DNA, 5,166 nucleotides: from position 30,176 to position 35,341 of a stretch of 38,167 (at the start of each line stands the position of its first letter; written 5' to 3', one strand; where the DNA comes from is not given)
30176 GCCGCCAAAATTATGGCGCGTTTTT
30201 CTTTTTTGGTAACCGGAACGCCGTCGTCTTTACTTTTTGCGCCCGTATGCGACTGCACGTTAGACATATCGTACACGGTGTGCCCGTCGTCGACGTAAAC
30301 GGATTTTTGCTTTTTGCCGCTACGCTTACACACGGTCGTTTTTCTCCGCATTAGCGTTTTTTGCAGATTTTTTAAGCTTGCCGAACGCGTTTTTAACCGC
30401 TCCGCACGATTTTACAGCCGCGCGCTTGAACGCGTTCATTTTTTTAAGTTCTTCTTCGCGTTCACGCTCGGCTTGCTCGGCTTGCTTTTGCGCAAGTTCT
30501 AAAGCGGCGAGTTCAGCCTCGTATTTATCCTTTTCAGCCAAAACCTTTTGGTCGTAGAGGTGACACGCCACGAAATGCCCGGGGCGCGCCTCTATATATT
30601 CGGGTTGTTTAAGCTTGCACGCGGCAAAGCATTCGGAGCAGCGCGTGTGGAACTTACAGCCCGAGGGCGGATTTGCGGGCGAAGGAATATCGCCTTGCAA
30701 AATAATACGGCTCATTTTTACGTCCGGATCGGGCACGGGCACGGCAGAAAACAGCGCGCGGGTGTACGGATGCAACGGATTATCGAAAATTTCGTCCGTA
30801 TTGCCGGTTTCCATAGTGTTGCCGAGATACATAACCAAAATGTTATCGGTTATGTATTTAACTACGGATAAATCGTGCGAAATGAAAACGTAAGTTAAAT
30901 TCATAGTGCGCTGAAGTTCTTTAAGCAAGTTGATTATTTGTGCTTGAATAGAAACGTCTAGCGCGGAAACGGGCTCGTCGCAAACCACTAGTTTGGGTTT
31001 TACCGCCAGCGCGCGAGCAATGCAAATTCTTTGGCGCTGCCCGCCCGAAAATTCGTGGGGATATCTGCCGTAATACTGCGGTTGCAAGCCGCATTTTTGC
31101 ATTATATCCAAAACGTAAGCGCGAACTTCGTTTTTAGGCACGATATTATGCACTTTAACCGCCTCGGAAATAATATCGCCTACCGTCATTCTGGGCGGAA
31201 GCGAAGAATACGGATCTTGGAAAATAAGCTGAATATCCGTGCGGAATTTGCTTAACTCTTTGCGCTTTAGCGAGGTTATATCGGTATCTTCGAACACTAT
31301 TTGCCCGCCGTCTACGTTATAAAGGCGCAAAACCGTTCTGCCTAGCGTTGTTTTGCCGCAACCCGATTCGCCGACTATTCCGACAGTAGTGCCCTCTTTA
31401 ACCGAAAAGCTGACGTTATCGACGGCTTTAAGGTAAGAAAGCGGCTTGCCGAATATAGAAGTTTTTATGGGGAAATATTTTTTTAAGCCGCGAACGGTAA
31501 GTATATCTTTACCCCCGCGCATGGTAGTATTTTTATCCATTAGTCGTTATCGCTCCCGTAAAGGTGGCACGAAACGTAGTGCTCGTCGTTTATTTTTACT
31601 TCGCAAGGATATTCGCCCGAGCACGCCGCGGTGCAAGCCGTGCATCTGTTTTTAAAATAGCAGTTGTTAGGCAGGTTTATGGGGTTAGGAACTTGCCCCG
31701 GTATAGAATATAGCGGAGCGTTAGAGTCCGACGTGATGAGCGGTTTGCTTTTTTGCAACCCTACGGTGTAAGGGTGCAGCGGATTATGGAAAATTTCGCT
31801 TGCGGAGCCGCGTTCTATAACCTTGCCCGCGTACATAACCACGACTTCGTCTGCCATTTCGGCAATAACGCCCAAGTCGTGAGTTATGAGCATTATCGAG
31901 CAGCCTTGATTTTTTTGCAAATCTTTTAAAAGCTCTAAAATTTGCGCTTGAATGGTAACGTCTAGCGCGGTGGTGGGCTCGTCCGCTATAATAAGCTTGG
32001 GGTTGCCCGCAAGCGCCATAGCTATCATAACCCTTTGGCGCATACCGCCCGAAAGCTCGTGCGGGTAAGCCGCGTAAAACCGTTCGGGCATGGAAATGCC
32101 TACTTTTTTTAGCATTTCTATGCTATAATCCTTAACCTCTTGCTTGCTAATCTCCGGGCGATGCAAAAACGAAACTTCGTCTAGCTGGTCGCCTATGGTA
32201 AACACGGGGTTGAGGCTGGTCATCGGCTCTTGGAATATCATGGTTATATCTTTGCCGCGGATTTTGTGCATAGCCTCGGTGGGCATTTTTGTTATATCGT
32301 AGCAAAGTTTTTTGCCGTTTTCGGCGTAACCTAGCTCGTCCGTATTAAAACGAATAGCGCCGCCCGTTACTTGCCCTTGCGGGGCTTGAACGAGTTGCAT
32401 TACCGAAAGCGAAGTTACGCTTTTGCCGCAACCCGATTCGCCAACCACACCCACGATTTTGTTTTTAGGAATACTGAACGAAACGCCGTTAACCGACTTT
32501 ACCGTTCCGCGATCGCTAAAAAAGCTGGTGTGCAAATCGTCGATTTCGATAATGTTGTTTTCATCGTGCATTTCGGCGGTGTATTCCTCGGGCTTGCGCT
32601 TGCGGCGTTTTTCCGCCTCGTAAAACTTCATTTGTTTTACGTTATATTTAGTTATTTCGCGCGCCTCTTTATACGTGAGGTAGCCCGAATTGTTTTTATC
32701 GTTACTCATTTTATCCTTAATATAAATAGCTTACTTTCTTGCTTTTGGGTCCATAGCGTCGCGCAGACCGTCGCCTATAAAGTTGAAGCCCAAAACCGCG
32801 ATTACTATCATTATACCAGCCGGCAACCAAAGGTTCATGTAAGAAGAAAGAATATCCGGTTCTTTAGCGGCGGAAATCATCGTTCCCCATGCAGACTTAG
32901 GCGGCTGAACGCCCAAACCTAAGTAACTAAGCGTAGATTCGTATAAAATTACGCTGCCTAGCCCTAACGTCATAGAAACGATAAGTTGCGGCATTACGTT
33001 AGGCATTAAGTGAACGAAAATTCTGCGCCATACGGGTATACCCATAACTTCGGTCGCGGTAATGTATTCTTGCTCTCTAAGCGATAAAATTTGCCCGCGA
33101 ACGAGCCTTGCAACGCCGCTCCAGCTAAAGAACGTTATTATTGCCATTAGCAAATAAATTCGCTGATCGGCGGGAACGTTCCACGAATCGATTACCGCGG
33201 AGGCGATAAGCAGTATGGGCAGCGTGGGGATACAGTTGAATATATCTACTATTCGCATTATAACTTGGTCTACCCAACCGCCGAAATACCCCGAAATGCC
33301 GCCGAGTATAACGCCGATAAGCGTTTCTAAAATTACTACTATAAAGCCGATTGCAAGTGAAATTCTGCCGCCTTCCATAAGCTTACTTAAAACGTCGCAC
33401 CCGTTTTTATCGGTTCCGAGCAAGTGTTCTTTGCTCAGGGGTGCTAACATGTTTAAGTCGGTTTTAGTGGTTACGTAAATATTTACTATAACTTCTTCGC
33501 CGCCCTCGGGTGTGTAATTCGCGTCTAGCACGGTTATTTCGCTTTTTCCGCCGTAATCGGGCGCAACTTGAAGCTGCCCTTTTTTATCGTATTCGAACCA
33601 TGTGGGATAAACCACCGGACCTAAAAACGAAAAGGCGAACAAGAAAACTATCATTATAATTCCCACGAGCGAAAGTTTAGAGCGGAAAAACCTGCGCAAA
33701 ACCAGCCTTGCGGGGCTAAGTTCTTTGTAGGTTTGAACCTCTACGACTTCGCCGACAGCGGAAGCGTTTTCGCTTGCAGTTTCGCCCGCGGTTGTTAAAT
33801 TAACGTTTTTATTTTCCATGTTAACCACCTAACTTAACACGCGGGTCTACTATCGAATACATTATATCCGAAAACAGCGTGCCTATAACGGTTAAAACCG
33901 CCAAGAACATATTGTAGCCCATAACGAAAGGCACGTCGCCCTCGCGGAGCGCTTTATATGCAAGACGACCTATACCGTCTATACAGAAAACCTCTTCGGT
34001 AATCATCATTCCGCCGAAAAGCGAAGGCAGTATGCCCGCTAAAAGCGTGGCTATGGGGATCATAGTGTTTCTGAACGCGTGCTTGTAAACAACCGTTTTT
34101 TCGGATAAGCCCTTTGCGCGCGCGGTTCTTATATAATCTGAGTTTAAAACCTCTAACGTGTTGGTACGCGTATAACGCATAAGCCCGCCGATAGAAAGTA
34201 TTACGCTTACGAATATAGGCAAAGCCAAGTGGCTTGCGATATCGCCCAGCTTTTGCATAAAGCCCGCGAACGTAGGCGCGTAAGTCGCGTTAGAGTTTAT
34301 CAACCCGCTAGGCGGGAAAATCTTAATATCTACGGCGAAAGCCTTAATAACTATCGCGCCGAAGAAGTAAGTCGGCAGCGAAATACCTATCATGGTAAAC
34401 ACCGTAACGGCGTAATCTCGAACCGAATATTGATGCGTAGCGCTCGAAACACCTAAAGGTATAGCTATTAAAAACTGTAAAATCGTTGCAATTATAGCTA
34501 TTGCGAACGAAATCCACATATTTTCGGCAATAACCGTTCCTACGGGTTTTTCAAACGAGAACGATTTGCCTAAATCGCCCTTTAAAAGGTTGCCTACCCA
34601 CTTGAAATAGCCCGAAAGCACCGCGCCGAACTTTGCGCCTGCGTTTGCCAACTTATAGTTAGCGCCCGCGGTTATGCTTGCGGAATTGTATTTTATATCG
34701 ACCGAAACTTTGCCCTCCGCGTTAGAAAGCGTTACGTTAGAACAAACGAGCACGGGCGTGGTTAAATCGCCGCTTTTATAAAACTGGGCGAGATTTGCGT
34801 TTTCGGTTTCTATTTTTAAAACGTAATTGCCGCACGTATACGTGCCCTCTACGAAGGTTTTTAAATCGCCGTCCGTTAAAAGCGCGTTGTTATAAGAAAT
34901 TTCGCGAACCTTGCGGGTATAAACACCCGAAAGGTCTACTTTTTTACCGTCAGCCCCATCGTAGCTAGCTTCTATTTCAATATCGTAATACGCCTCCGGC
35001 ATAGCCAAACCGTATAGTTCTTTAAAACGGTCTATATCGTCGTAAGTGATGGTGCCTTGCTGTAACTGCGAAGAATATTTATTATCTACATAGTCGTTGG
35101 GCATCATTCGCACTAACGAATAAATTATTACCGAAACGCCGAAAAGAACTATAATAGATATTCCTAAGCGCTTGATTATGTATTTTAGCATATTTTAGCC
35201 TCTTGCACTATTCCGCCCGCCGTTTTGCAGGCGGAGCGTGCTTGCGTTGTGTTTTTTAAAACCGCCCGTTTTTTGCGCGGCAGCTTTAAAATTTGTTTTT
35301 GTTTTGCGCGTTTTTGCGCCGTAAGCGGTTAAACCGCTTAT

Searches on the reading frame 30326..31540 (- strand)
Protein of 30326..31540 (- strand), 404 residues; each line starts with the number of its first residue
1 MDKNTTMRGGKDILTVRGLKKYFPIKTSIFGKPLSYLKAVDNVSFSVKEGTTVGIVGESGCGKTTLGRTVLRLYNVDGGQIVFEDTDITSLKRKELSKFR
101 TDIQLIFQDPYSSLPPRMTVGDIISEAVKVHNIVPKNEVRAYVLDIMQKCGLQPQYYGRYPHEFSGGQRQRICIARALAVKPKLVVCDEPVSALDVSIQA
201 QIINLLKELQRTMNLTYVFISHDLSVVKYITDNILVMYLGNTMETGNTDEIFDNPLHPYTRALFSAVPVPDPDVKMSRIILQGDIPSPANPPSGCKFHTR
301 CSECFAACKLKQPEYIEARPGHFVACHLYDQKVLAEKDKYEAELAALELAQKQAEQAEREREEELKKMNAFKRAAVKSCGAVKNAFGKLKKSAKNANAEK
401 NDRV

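Call 15: search_protein_families(library=ncbifam, proteins=[window:30326-31540:-])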
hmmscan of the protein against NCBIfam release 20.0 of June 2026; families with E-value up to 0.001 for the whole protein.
window:30326-31540:- (404 aa): 188 families (the best 25 are shown)
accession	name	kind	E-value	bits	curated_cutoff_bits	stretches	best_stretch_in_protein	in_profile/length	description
NF011659.0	PRK15079.1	equivalog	3.3e-123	410.7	540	1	9-328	7-330/334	murein tripeptide/oligopeptide ABC transporter ATP binding protein OppF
NF008453.0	PRK11308.1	subfamily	2.1e-121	405.2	408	1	10-333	9-330/334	dipeptide ABC transporter ATP-binding protein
NF043071.1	DppF_dipep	equivalog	1.4e-106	356.7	660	1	7-331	7-329/331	dipeptide ABC transporter ATP-binding subunit DppF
NF007613.0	PRK10261.1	equivalog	2.2e-99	333.6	1077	1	5-289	305-590/623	glutathione ABC transporter ATP-binding protein GsiA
NF043078.1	MMSYN1_0168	equivalog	2.8e-89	300.5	800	3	135-280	464-610/649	oligopeptide ABC transporter ATP-binding protein OppF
NF011713.0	PRK15134.1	equivalog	6.7e-80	269.2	834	1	11-264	273-526/529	microcin C ABC transporter ATP-binding protein YejF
NF007010.1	PRK09473.1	subfamily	1.1e-72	244.4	575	1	34-329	15-314/318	oligopeptide ABC transporter ATP-binding protein OppD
NF008246.0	PRK11022.1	equivalog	4.6e-72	242.8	541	1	30-328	13-316/326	dipeptide ABC transporter ATP-binding protein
TIGR02769.1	nickel_nikE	equivalog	6.3e-69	232.4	332.55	1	27-272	14-258/265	nickel import ATP-binding protein NikE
NF043079.1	MMSYN1_0167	equivalog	5.3e-68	230.2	740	2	93-351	297-555/561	oligopeptide ABC transporter ATP-binding protein OppD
NF007739.0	PRK10419.1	subfamily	5.1e-64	216.4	354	1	14-271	4-258/268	nickel ABC transporter ATP-binding protein NikE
NF047576.1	opine_ATP_CntF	equivalog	1.2e-56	191.9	385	1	39-266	19-252/264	staphylopine uptake ABC transporter ATP-binding protein CntF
NF047578.1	opine_ATP_CntD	equivalog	1.9e-56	191.3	380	1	40-266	20-252/266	staphylopine uptake ABC transporter ATP-binding protein CntD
NF011692.0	PRK15112.1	equivalog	2.6e-55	187.9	452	1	13-265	5-252/269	putrescine export ABC transporter ATP-binding protein SapF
TIGR02770.1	nickel_nikD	equivalog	4.9e-51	173.3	318.7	1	40-266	2-228/230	nickel import ATP-binding protein NikD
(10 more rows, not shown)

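Call 49: find_homologous_proteins(query=window:30326-31540:-, max_evalue=1e-60)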
Query window:30326-31540:- (404 aa): 8000 proteins with E <= 1e-60 among 8000 candidates; the best 120 are listed.
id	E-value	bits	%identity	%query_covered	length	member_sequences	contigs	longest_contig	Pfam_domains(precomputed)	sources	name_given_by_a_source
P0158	2.5e-270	914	100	100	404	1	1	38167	PF00005.34,PF08352.18,PF13304.13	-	-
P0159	1.3e-259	878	97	100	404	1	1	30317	PF00005.34,PF08352.18,PF13304.13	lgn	-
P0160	2.0e-223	759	84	100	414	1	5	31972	PF00005.34,PF08352.18,PF13304.13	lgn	-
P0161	1.2e-215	734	81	98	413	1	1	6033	PF00005.34,PF08352.18,PF13304.13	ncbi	-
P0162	2.0e-211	720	79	96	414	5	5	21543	PF00005.34,PF08352.18,PF13304.13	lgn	-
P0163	1.8e-208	710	78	96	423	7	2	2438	PF00005.34,PF08352.18,PF13304.13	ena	-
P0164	1.4e-203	694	77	96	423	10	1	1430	PF00005.34,PF08352.18,PF13304.13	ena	-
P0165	1.1e-197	674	-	-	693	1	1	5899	PF00485.25,PF00005.34,PF13401.13,PF02463.26,PF08352.18,PF13304.13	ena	-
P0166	1.6e-189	648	71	98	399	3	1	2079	PF00005.34,PF08352.18,PF13304.13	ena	-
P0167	3.6e-187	640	70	99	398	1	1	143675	PF00005.34,PF08352.18,PF13304.13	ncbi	-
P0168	8.8e-187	639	70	99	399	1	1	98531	PF00005.34,PF08352.18,PF13304.13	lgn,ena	-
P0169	1.0e-186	638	70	99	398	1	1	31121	PF00005.34,PF08352.18,PF13304.13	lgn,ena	-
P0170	1.1e-186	638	70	99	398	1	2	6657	PF00005.34,PF08352.18,PF13304.13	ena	-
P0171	1.7e-186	638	73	92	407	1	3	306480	PF00005.34,PF08352.18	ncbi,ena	-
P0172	1.8e-186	638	70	99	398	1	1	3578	PF00005.34,PF08352.18,PF13304.13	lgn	-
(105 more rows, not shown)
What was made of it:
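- OppF is 71% identical to a Christensenellales MAG protein (call 49).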

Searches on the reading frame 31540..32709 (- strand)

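Call 15: search_protein_families(library=ncbifam, proteins=[window:31540-32709:-])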
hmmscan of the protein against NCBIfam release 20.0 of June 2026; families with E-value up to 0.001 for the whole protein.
window:31540-32709:- (389 aa): 189 families (the best 25 are shown)
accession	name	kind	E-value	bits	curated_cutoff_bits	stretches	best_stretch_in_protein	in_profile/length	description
NF007010.1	PRK09473.1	subfamily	3.8e-95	318.3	575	1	54-382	2-312/318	oligopeptide ABC transporter ATP-binding protein OppD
NF008246.0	PRK11022.1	equivalog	6.3e-94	314.7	541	1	53-383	3-316/326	dipeptide ABC transporter ATP-binding protein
NF043079.1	MMSYN1_0167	equivalog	2.4e-90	303.9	740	2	143-383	296-534/561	oligopeptide ABC transporter ATP-binding protein OppD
NF007613.0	PRK10261.1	equivalog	3.1e-83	280.3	1077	1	46-323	5-273/623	glutathione ABC transporter ATP-binding protein GsiA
NF008453.0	PRK11308.1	subfamily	2.4e-81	273.5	408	1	52-384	17-326/334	dipeptide ABC transporter ATP-binding protein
NF011659.0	PRK15079.1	equivalog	3.1e-80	269.4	540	1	46-382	13-329/334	murein tripeptide/oligopeptide ABC transporter ATP binding protein OppF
NF011713.0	PRK15134.1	equivalog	2.9e-76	257.2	834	1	52-323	4-261/529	microcin C ABC transporter ATP-binding protein YejF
TIGR02770.1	nickel_nikD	equivalog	3.3e-74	249.1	318.7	1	73-318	2-225/230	nickel import ATP-binding protein NikD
NF043071.1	DppF_dipep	equivalog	3.3e-70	237.1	660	1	60-383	26-326/331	dipeptide ABC transporter ATP-binding subunit DppF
NF047576.1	opine_ATP_CntF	equivalog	3.1e-68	229.8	385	1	69-325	16-256/264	staphylopine uptake ABC transporter ATP-binding protein CntF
NF047578.1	opine_ATP_CntD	equivalog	1.8e-67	227.4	380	1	67-325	14-256/266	staphylopine uptake ABC transporter ATP-binding protein CntD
NF011674.0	PRK15093.1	equivalog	2.7e-57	194.4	627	1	53-383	3-323/330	putrescine export ABC transporter ATP-binding protein SapD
NF043078.1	MMSYN1_0168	equivalog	2.4e-55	188.3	800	2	185-323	461-598/649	oligopeptide ABC transporter ATP-binding protein OppF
TIGR02769.1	nickel_nikE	equivalog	2.3e-43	148.6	332.55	1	60-307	14-239/265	nickel import ATP-binding protein NikE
NF011692.0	PRK15112.1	equivalog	4.6e-42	144.5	452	1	60-318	18-250/269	putrescine export ABC transporter ATP-binding protein SapF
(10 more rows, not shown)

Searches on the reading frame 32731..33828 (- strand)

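Call 15: search_protein_families(library=ncbifam, proteins=[window:32731-33828:-])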
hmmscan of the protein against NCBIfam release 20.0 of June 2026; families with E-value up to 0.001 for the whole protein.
window:32731-33828:- (365 aa): 19 families
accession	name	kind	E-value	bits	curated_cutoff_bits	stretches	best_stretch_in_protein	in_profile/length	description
NF045476.1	Opp4C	equivalog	1.3e-96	323.1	350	1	118-362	40-278/278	oligopeptide ABC transporter permease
NF045474.1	Opp2C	equivalog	1.6e-64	217.8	300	1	126-360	11-236/236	nickel transporter permease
NF045475.1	Opp3C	equivalog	1.1e-62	212.1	450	1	34-364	18-328/328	oligopeptide ABC transporter permease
TIGR02790.1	nickel_nikC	equivalog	6.8e-59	199.5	358.45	1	123-360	29-258/258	nickel ABC transporter permease subunit NikC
NF045473.1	Opp1C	equivalog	3.8e-57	193.7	350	1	126-362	39-266/267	nickel/cobalt ABC transporter permease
NF011935.0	PRK15406.1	equivalog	3e-56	191.4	433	1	120-364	64-302/302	oligopeptide ABC transporter permease OppC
NF007738.0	PRK10417.1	equivalog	3.9e-55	187.3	335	1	124-363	40-271/277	nickel ABC transporter permease subunit NikC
NF008160.0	PRK10913.1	equivalog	1.8e-54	185.2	483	1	132-364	76-299/300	dipeptide ABC transporter permease DppC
NF011662.0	PRK15082.1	equivalog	4.8e-53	180.5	484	1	130-363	76-300/303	glutathione ABC transporter permease GsiD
NF007376.0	PRK09881.1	equivalog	1.8e-52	178.2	434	1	127-364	66-294/298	D,D-dipeptide ABC transporter permease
NF047573.1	opine_perm_CntC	exception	1.4e-43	149.2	440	1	127-362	44-270/271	staphylopine uptake ABC transporter permease subunit CntC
NF043080.1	MMSYN1_0166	equivalog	7.1e-40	136.8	370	1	123-363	71-305/307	oligopeptide ABC transporter permease OppC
NF011596.0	PRK15021.1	subfamily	1.1e-31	110.1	439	1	122-362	108-338/341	microcin C ABC transporter permease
NF011691.0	PRK15111.1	equivalog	1.5e-26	93.6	379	1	136-360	77-292/296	putrescine export ABC transporter permease SapC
NF045470.1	Opp2B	equivalog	8.7e-07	28.4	350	1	143-306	80-255/300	nickel ABC transporter permease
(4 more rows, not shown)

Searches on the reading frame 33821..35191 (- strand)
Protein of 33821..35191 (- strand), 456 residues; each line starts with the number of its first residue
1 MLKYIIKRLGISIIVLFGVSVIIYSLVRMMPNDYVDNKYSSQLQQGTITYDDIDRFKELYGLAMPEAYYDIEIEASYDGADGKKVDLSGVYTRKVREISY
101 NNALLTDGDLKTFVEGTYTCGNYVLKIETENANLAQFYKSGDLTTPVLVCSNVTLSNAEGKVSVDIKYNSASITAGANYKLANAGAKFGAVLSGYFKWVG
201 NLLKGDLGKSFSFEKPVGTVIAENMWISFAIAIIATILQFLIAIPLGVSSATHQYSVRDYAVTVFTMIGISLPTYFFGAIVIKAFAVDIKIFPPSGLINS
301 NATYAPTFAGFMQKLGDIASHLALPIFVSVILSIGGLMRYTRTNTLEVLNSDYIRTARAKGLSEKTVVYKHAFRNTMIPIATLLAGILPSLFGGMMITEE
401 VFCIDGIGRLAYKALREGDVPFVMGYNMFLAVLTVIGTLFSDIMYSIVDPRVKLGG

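Call 15: search_protein_families(library=ncbifam, proteins=[window:33821-35191:-])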
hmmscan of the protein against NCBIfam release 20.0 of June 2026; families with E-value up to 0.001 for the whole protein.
window:33821-35191:- (456 aa): 17 families
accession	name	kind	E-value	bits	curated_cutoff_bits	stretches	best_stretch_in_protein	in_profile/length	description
NF045472.1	Opp4B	equivalog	4.7e-70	236.4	450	2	191-453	62-319/319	oligopeptide ABC transporter permease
NF045470.1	Opp2B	equivalog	9e-62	208.9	350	1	190-453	56-300/300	nickel ABC transporter permease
NF045471.1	Opp3B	equivalog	2.4e-55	188.1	480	1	190-456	58-306/308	oligopeptide ABC transporter permease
NF045469.1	Opp1B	equivalog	1.3e-51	175.9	380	2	191-453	65-307/307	nickel/cobalt ABC transporter permease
NF007677.0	PRK10352.1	equivalog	2.1e-44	151.9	433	1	191-454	64-308/314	nickel ABC transporter permease subunit NikB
TIGR02789.1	nickel_nikB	equivalog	8.4e-44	150.2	447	1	194-453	67-307/314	nickel ABC transporter permease subunit NikB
NF008161.0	PRK10914.1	equivalog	8.9e-43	146.7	590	1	191-453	62-336/339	dipeptide ABC transporter permease DppB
NF011712.0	PRK15133.1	subfamily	1.9e-41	142.2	445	1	193-454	101-361/364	microcin C ABC transporter permease YejB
NF043081.1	MMSYN1_0165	equivalog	2.3e-40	138.8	350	1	196-455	148-387/388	oligopeptide ABC transporter permease OppB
NF011661.0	PRK15081.1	equivalog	3.1e-38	132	463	1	194-453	64-304/306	glutathione ABC transporter permease GsiC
NF007008.0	PRK09471.1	equivalog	4.2e-38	131.5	388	1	181-453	46-305/306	oligopeptide ABC transporter permease OppB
NF011690.0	PRK15110.1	equivalog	2.4e-26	92.9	432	1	181-450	30-311/321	putrescine export ABC transporter permease SapB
NF011596.0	PRK15021.1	subfamily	2.5e-06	26.8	439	1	328-391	209-272/341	microcin C ABC transporter permease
NF045473.1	Opp1C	equivalog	5.6e-05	22.7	350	1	327-385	135-193/267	nickel/cobalt ABC transporter permease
NF011662.0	PRK15082.1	equivalog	0.00018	21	484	1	322-381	163-222/303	glutathione ABC transporter permease GsiD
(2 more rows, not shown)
